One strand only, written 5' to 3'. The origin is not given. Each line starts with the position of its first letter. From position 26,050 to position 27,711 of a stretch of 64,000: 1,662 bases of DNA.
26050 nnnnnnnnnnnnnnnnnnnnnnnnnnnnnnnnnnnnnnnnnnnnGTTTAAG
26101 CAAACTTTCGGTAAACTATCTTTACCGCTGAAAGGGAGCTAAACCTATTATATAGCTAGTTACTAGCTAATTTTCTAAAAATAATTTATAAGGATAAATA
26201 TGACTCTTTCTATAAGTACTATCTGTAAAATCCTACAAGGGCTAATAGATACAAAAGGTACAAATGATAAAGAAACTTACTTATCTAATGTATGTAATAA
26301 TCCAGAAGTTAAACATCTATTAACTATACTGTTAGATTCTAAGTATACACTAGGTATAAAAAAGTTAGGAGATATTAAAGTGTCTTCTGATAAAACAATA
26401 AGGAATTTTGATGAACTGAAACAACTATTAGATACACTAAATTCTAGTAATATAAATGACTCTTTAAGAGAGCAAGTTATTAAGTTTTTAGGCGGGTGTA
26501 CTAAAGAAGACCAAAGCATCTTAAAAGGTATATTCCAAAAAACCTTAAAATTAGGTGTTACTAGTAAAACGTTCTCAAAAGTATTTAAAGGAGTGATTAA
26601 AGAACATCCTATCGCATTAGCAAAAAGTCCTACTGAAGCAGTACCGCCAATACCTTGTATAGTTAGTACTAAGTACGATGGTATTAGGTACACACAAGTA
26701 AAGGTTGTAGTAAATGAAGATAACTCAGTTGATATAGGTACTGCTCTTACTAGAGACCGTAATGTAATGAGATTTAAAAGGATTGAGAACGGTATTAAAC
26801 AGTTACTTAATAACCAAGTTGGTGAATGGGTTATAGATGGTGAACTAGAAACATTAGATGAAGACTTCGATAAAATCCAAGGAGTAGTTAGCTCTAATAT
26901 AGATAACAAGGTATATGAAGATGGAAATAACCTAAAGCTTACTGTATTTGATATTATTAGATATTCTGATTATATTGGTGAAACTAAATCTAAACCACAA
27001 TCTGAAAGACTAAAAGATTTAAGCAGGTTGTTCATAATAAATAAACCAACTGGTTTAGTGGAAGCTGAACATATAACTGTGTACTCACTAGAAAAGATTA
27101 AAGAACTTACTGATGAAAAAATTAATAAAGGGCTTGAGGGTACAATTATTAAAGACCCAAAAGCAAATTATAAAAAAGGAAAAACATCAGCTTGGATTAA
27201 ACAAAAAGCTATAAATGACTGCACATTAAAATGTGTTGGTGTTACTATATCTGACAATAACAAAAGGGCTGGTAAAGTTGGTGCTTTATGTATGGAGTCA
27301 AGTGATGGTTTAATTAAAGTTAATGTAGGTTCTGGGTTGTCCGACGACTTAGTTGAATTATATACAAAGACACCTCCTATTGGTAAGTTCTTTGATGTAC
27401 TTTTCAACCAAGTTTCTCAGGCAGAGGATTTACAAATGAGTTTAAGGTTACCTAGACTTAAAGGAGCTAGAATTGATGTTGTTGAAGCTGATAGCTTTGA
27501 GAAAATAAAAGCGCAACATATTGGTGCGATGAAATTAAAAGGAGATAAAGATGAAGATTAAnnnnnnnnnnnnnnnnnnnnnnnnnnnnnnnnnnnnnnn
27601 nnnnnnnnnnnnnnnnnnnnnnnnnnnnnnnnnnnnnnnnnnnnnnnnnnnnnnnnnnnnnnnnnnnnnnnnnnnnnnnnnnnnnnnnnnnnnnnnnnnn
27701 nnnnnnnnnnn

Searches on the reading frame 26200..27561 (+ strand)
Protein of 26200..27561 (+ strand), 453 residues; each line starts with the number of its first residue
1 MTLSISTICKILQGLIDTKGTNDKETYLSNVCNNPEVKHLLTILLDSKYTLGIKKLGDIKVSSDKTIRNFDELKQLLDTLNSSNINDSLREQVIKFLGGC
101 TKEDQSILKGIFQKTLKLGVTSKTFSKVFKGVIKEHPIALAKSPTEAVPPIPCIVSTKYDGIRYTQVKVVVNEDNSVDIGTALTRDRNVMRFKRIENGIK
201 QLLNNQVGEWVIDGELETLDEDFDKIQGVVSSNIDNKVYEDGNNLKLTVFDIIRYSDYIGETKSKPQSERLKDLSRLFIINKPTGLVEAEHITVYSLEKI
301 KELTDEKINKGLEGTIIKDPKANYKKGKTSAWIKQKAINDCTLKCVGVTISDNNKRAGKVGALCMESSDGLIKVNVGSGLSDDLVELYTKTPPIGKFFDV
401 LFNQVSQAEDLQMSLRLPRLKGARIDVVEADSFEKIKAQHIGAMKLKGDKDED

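Call 12: search_protein_families(library=pfam, proteins=[window:26200-27561:+], max_evalue=0.01)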
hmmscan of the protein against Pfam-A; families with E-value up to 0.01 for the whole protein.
window:26200-27561:+ (453 aa): 2 families
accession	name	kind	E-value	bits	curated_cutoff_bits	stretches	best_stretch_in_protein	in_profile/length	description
PF01068.26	DNA_ligase_A_M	-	1.1e-19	71.4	26.2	1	152-336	21-204/204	ATP dependent DNA ligase domain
PF14743.12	DNA_ligase_OB_2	-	6.5e-05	23.3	28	1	355-421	5-63/66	DNA ligase OB-like domain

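Call 13: search_protein_families(library=phrogs, proteins=[window:26200-27561:+], max_evalue=0.001)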
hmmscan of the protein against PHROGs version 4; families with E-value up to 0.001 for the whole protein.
window:26200-27561:+ (453 aa): 3 families
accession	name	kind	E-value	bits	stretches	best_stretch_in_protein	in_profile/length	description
phrog_114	-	DNA, RNA and nucleotide metabolism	1.2e-76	259.7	1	4-443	87-517/634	ATP-dependent DNA ligase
phrog_30362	-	DNA, RNA and nucleotide metabolism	4.6e-08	34.2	1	309-391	13-95/144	DNA ligase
phrog_12420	-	DNA, RNA and nucleotide metabolism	1.2e-05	26.5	1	8-133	7-132/133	ATP-dependent DNA ligase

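Call 14: search_dna_similar(query=window:26200-27561:+, collection=phages, mode=protein, max_rows=25)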
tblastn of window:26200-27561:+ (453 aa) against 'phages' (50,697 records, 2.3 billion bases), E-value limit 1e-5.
Records with a match: 1193; places in all: 1193; records where one place covers at least 80% of the query: 762.
Best place of each record, by identity: <60% 1193.
By first word of the organism name: Klebsiella 324; Vibrio 219; Escherichia 106; Aeromonas 79; Bacillus 59; Acinetobacter 52; Campylobacter 41; Enterobacter 36; Salmonella 35; Stenotrophomonas 21; and 49 more.
By host as written in the record: - 206; Klebsiella pneumoniae 108; Escherichia coli 38; Aeromonas salmonicida 20; Vibrio cholerae 19; Aeromonas hydrophila 17; Stenotrophomonas maltophilia 15; Campylobacter jejuni NCTC12662 15; and 360 more.
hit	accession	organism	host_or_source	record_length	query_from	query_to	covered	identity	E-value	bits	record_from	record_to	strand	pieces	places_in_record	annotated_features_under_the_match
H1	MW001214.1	Bacillus phage SP8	Bacillus subtilis Marburg strain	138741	11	448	97%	28.3%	1e-23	110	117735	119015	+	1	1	DNA ligase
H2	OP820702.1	Aeromonas phage vB_AdhM_DL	Aeromonas dhakensis AM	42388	5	438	96%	28.0%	4e-27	120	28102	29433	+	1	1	DNA ligase | hypothetical protein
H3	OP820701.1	Aeromonas phage vB_AdhM_TS9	Aeromonas dhakensis AM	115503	5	438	96%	28.0%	4e-27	120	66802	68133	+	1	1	DNA ligase | hypothetical protein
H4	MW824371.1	Vibrio phage 184E37.1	Vibrio crassostreae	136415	7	437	95%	28.0%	1e-18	95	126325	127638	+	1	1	DNA ligase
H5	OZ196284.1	Vibrio phage F88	Seawater and oysters mix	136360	7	437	95%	27.9%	5e-19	96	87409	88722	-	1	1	ATP-dependent DNA ligase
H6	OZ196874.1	Vibrio phage 184E37-3b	Seawater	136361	7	437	95%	27.9%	5e-19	96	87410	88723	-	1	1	ATP-dependent DNA ligase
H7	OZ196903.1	Vibrio phage 184E37-2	Seawater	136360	7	437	95%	27.9%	5e-19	96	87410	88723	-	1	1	ATP-dependent DNA ligase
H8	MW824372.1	Vibrio phage 184E37.3a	Vibrio crassostreae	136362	7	437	95%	27.9%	5e-19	96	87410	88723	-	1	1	DNA ligase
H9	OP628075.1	Lysinibacillus phage vB_LfM_LysYB1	Lysinibacillus fusiformis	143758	11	426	92%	28.5%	2e-23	110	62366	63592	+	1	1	DNA ligase (ATP) activity protein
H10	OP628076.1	Lysinibacillus phage vB_LfM_LysYB2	Lysinibacillus fusiformis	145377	11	426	92%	28.5%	2e-23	110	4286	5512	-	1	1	DNA ligase (ATP) activity protein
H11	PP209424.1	Vibrio phage EniLVp02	Vibrio parahaemolyticus TA01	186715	8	439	95%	27.4%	3e-25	115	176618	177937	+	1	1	ATP-dependent DNA ligase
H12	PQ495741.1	Aeromonas phage PhAER-4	Aeromonas sp.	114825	5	438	96%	27.2%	3e-23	108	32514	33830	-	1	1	lig: DNA ligase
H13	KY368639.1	Bacillus phage vB_BsuM-Goe2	Bacillus subtilis Goe2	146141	11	426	92%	28.1%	1e-25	116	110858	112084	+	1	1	ATP-dependent DNA ligase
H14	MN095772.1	Stenotrophomonas phage Moby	Stenotrophomonas maltophilia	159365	5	436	95%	27.0%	1e-20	101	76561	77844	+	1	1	DNA ligase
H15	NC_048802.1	Stenotrophomonas phage Moby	Stenotrophomonas maltophilia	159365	5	436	95%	27.0%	1e-20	101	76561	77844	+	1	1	DNA ligase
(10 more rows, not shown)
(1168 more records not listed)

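Call 18: find_related_loci(query=window:26200-27561:+, collection=viral_contigs, flank=10000)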
Query window:26200-27561:+ (453 aa) in viral_contigs; peptide patterns used: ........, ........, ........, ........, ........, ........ (x = any residue, [..] = any of these).
1 stretches matched a pattern, but none encodes a relative of the query by tblastn (E <= 1e-3).

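Call 20: find_encoding_contigs(protein=window:26200-27561:+, flank=10000, max_places=10)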
Protein window:26200-27561:+ (453 aa): 1 contig read that carries it; 1 place shown.
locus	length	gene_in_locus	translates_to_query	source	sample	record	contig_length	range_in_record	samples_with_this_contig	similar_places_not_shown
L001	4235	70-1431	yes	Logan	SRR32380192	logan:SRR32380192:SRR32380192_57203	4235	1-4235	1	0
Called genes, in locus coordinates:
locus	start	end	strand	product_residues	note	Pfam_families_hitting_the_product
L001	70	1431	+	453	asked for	PF01068:DNA_ligase_A_M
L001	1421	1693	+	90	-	-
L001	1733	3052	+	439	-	PF05406:WGR, PF02877:PARP_reg, PF00644:PARP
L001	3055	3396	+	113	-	-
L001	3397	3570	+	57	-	-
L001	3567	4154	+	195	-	PF17338:GP88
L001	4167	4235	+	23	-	?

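Call 28: find_homologous_proteins(query=window:26200-27561:+, max_evalue=1e-20)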
Query window:26200-27561:+ (453 aa): 53 proteins with E <= 1e-20 among 8000 candidates.
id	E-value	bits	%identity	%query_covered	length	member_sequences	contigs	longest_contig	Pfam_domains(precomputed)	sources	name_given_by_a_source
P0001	1.0e-291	985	100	100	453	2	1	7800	PF01068.27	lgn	-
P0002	1.4e-251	853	86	100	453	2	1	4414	PF01068.27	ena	-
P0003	6.4e-215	732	74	100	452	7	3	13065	PF14743.13,PF01068.27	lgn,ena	-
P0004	7.2e-210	715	72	97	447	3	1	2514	PF01068.27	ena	-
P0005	2.9e-209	713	72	98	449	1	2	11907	PF01068.27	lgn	-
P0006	7.7e-208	709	72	98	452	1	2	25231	PF01068.27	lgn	-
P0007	1.0e-206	705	72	98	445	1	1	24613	PF01068.27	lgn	-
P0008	4.2e-206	703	73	100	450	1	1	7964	PF01068.27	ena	-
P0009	8.0e-204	695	72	97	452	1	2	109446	PF01068.27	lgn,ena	-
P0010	2.0e-202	691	71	98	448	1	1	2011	PF01068.27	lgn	-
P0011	4.0e-202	690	70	99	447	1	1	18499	PF14743.13,PF01068.27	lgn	-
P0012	4.7e-202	690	71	98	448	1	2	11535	PF14743.13,PF01068.27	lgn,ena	-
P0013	5.3e-202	689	71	98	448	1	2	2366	PF14743.13,PF01068.27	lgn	-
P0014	6.2e-202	689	71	98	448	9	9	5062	PF01068.27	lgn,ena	-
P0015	6.4e-202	689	71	98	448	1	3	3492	PF14743.13,PF01068.27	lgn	-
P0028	5.2e-161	554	61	98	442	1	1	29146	PF01068.27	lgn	-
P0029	1.1e-144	501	57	98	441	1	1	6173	PF01068.27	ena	-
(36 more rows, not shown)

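Call 29: find_encoding_contigs(protein=P0009, flank=10000, max_places=3)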
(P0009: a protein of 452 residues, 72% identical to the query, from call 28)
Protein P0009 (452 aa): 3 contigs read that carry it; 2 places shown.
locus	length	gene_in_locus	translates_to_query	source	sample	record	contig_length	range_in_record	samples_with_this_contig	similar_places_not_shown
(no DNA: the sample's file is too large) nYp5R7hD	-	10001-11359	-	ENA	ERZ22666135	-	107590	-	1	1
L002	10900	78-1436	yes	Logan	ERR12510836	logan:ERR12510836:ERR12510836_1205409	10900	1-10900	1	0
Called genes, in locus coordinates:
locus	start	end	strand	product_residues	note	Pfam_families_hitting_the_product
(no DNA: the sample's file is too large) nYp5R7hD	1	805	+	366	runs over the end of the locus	PF21189:PHA02142, PF09414:RNA_ligase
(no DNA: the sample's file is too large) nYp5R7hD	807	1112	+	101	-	PF10902:WYL_2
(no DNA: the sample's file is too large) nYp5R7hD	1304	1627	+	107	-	-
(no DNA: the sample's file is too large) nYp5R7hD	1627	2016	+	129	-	PF03819:MazG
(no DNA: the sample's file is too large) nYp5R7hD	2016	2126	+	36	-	-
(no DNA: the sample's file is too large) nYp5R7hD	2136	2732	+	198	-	PF21448:DNMK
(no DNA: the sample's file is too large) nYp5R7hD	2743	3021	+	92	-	-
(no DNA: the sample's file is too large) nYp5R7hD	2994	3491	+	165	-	-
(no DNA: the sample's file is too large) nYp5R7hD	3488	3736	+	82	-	-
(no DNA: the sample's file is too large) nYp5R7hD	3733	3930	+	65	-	-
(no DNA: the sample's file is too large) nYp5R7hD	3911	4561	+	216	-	PF00149:Metallophos, PF12850:Metallophos_2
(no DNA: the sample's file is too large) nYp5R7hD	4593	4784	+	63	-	-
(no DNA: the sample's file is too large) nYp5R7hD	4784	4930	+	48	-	-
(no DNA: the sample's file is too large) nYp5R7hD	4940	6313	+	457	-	PF04851:ResIII, PF13604:AAA_30 (weak), PF13401:AAA_22 (weak), PF00271:Helicase_C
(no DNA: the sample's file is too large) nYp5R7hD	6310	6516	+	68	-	-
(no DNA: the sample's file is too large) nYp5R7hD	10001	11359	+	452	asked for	PF01068:DNA_ligase_A_M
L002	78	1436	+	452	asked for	PF01068:DNA_ligase_A_M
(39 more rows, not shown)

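Call 30: find_encoding_contigs(protein=P0006, flank=10000, max_places=3)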
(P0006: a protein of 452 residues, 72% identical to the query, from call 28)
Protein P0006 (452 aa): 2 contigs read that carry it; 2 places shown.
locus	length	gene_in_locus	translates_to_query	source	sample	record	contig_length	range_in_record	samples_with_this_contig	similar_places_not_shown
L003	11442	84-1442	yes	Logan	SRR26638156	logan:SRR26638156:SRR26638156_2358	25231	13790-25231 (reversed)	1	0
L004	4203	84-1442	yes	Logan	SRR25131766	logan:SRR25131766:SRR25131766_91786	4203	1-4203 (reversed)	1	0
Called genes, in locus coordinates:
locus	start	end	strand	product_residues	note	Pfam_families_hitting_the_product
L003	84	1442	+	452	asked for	PF01068:DNA_ligase_A_M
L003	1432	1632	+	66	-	-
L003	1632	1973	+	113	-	-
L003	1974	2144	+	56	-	-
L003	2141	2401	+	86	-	-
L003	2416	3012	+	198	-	PF17338:GP88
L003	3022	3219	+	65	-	PF23835:DUF7205 (weak)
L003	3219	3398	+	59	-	PF23835:DUF7205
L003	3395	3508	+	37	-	-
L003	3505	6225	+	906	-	PF01612:DNA_pol_A_exo1 (weak), PF00476:DNA_pol_A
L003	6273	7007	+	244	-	-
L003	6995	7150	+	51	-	-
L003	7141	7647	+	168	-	PF13392:HNH_3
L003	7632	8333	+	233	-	PF02511:Thy1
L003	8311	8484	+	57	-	-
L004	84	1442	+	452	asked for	PF01068:DNA_ligase_A_M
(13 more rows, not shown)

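Call 31: find_encoding_contigs(protein=P0028, flank=10000, max_places=3)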
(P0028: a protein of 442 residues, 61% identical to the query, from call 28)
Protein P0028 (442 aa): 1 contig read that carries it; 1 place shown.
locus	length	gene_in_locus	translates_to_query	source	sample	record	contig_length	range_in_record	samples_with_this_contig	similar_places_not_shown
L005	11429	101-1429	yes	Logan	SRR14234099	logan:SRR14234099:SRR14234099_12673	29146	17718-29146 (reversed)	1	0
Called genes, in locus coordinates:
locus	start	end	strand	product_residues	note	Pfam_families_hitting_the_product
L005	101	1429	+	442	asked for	PF01068:DNA_ligase_A_M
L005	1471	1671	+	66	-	-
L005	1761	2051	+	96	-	-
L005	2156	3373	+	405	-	PF02877:PARP_reg, PF00644:PARP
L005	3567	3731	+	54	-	-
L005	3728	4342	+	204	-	PF17338:GP88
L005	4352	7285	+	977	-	PF01612:DNA_pol_A_exo1, PF07591:PT-HINT (weak), PF14890:Intein_splicing (weak), PF07463:NUMOD4 (weak), PF13392:HNH_3 (weak), PF00476:DNA_pol_A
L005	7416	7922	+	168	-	PF13392:HNH_3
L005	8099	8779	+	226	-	PF00476:DNA_pol_A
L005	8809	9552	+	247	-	-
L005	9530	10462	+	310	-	PF02511:Thy1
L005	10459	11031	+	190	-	-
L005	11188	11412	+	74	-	-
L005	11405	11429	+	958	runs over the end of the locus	PF02867:Ribonuc_red_lgC, PF14890:Intein_splicing (weak), PF14528:LAGLIDADG_3, PF02867:Ribonuc_red_lgC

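Call 33: find_encoding_contigs(protein=P0003, flank=10000, max_places=4)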
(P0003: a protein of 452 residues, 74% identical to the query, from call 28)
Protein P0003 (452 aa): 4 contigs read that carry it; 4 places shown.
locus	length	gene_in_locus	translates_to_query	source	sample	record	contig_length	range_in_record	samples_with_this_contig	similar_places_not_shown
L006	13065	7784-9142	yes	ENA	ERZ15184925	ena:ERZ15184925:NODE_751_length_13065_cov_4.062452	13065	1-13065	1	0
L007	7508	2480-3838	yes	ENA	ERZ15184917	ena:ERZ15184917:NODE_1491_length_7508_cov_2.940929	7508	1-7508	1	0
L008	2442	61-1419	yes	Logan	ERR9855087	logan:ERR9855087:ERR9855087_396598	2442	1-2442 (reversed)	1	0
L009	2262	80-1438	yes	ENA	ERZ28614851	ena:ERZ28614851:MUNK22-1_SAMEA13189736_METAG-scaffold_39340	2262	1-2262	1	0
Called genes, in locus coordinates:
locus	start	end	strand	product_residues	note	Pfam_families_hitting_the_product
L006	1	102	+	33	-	?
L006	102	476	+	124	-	-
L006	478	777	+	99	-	PF10902:WYL_2 (weak)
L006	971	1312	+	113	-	-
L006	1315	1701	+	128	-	PF03819:MazG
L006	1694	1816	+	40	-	-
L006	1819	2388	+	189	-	PF04275:P-mevalo_kinase (faint), PF21448:DNMK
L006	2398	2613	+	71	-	-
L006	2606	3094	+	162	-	-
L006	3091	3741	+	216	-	PF00149:Metallophos, PF12850:Metallophos_2 (weak)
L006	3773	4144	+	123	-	-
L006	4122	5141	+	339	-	PF00270:DEAD (weak), PF04851:ResIII (weak), PF00271:Helicase_C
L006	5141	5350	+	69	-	-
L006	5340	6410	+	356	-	PF10127:RlaP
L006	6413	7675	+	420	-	PF01743:PolyA_pol, PF12627:PolyA_pol_RNAbd, PF01966:HD (faint)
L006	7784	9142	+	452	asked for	PF01068:DNA_ligase_A_M, PF14743:DNA_ligase_OB_2 (weak)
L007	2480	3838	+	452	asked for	PF01068:DNA_ligase_A_M, PF14743:DNA_ligase_OB_2 (weak)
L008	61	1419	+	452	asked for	PF01068:DNA_ligase_A_M, PF14743:DNA_ligase_OB_2 (weak)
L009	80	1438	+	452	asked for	PF01068:DNA_ligase_A_M, PF14743:DNA_ligase_OB_2 (weak)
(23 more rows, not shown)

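Call 34: find_encoding_contigs(protein=P0002, flank=10000, max_places=3)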
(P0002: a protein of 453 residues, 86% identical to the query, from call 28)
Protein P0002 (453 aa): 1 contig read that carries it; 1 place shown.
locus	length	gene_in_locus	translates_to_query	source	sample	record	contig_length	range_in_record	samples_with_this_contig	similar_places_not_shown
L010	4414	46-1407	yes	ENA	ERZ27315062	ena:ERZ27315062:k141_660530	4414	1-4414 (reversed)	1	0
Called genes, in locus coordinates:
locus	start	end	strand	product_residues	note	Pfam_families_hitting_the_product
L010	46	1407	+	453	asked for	PF01068:DNA_ligase_A_M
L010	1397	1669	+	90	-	-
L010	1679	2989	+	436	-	PF05406:WGR, PF02877:PARP_reg, PF00644:PARP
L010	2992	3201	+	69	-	-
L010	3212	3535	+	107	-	-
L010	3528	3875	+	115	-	-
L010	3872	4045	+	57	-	-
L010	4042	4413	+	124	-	?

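Call 35: find_encoding_contigs(protein=P0008, flank=10000, max_places=3)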
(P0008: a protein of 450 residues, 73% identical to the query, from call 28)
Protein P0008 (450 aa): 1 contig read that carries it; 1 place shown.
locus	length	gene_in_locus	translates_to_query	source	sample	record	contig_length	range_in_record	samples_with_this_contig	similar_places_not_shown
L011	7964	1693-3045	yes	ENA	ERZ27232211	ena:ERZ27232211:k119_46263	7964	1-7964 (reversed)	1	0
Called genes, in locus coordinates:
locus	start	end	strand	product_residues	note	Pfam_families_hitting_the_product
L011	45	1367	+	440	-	PF01743:PolyA_pol, PF12627:PolyA_pol_RNAbd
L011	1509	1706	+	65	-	-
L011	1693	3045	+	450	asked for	PF01068:DNA_ligase_A_M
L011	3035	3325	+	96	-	-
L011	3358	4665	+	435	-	PF05406:WGR, PF02877:PARP_reg, PF00644:PARP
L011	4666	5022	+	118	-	-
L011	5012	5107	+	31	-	-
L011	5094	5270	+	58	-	-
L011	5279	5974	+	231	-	PF17338:GP88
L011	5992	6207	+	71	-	-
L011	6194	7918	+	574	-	PF01612:DNA_pol_A_exo1 (weak), PF00476:DNA_pol_A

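Call 48: find_encoding_contigs(protein=P0012, flank=10000, max_places=4)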
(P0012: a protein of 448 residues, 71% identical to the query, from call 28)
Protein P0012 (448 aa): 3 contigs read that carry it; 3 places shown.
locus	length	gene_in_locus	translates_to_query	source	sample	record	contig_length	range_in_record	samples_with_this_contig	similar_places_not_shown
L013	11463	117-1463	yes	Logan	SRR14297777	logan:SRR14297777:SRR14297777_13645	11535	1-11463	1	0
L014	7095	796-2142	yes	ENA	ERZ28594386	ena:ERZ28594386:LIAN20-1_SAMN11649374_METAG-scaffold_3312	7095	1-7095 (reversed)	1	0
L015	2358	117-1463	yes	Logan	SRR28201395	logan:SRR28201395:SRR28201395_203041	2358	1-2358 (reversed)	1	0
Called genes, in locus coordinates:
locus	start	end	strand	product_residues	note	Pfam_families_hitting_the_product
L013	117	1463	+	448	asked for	PF01068:DNA_ligase_A_M, PF14743:DNA_ligase_OB_2 (weak)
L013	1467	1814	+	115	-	-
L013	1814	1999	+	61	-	-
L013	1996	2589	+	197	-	PF17338:GP88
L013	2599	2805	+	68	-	-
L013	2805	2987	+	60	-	PF23835:DUF7205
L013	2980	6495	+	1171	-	PF13482:RNase_H_2 (weak), PF07591:PT-HINT (faint), PF14890:Intein_splicing, PF07463:NUMOD4 (weak), PF13392:HNH_3, PF00476:DNA_pol_A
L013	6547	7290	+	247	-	-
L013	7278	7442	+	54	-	-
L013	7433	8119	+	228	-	PF02511:Thy1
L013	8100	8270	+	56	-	-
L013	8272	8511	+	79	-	-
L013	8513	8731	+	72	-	-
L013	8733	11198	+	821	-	PF21995:RNR-II_ins_dom (weak)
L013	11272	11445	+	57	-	-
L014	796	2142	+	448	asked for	PF01068:DNA_ligase_A_M, PF14743:DNA_ligase_OB_2 (weak)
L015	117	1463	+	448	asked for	PF01068:DNA_ligase_A_M, PF14743:DNA_ligase_OB_2 (weak)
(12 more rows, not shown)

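Call 51: find_related_loci(query=A1, collection=viral_contigs, flank=3000)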
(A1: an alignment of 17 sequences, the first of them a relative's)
Query A1 (453 aa) in viral_contigs; peptide patterns used: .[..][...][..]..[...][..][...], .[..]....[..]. (x = any residue, [..] = any of these).
275 stretches matched a pattern; 70 encode a relative of the query (tblastn E <= 1e-3); 70 distinct loci.
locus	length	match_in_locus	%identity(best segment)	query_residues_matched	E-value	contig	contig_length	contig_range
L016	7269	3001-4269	37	12-445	1e-67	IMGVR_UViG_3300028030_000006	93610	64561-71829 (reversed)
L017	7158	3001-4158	28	37-436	1e-33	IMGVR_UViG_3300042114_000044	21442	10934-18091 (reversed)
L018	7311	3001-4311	28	8-439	5e-31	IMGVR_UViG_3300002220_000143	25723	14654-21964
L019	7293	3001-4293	28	8-441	4e-30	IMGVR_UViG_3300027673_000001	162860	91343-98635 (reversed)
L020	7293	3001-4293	28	8-441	4e-30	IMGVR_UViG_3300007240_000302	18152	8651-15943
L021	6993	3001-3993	29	107-439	2e-29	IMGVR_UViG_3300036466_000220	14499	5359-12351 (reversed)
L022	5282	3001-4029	29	101-439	1e-28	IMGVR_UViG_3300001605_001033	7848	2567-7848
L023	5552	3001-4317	25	8-437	3e-27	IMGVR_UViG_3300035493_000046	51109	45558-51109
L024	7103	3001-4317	25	8-437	3e-27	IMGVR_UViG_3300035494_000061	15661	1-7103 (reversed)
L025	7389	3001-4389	24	4-438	2e-25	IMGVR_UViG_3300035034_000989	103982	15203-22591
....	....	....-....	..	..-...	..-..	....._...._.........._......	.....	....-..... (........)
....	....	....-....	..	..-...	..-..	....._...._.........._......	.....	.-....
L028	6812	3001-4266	28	24-437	1e-23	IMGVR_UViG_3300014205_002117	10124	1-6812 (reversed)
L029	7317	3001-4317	27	5-437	4e-23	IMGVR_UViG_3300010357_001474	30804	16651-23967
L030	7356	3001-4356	27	3-444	9e-23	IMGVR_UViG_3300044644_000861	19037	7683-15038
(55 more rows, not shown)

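Call 56: find_encoding_contigs(protein=P0029, flank=10000, max_places=3)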
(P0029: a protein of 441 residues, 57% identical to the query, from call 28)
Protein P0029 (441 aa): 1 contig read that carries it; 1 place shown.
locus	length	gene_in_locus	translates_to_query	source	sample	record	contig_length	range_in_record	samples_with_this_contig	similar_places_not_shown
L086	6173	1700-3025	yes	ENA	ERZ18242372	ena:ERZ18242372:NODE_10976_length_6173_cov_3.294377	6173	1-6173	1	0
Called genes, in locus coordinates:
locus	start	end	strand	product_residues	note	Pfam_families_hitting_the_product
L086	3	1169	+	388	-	?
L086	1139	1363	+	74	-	-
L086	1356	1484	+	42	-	-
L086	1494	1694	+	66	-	-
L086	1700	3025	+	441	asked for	PF01068:DNA_ligase_A_M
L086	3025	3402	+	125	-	PF23835:DUF7205 (weak)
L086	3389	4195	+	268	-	PF00156:Pribosyltran (weak)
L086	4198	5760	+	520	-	PF04095:NAPRTase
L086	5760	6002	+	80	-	-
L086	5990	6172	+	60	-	?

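Call 57: find_encoding_contigs(protein=P0014, flank=6000, max_places=10)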
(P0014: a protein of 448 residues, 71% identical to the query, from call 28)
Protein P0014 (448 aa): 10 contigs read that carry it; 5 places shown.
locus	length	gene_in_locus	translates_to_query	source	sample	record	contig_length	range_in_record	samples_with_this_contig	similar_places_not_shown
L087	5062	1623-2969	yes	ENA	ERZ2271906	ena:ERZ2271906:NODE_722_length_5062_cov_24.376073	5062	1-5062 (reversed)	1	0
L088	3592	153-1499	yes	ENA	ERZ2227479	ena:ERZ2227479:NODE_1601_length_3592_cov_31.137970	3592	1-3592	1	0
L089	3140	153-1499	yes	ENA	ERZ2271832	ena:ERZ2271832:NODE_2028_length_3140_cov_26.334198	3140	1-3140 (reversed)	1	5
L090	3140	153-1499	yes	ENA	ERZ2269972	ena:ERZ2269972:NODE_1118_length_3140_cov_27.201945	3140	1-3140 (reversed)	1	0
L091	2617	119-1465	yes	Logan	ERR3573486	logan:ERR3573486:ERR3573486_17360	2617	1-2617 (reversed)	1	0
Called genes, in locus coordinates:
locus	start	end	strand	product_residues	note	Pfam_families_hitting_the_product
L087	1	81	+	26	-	?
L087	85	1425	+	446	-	PF01743:PolyA_pol, PF12627:PolyA_pol_RNAbd, PF01966:HD (weak)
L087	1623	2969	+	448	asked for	PF01068:DNA_ligase_A_M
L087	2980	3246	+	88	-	-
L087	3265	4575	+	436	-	PF05406:WGR, PF02877:PARP_reg, PF00644:PARP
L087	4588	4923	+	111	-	-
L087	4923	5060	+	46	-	?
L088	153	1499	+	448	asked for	PF01068:DNA_ligase_A_M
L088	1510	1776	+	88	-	-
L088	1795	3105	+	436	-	PF05406:WGR, PF02877:PARP_reg, PF00644:PARP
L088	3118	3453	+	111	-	-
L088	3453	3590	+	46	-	?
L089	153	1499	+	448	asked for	PF01068:DNA_ligase_A_M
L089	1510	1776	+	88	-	-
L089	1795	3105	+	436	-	PF05406:WGR, PF02877:PARP_reg, PF00644:PARP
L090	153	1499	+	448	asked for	PF01068:DNA_ligase_A_M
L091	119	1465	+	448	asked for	PF01068:DNA_ligase_A_M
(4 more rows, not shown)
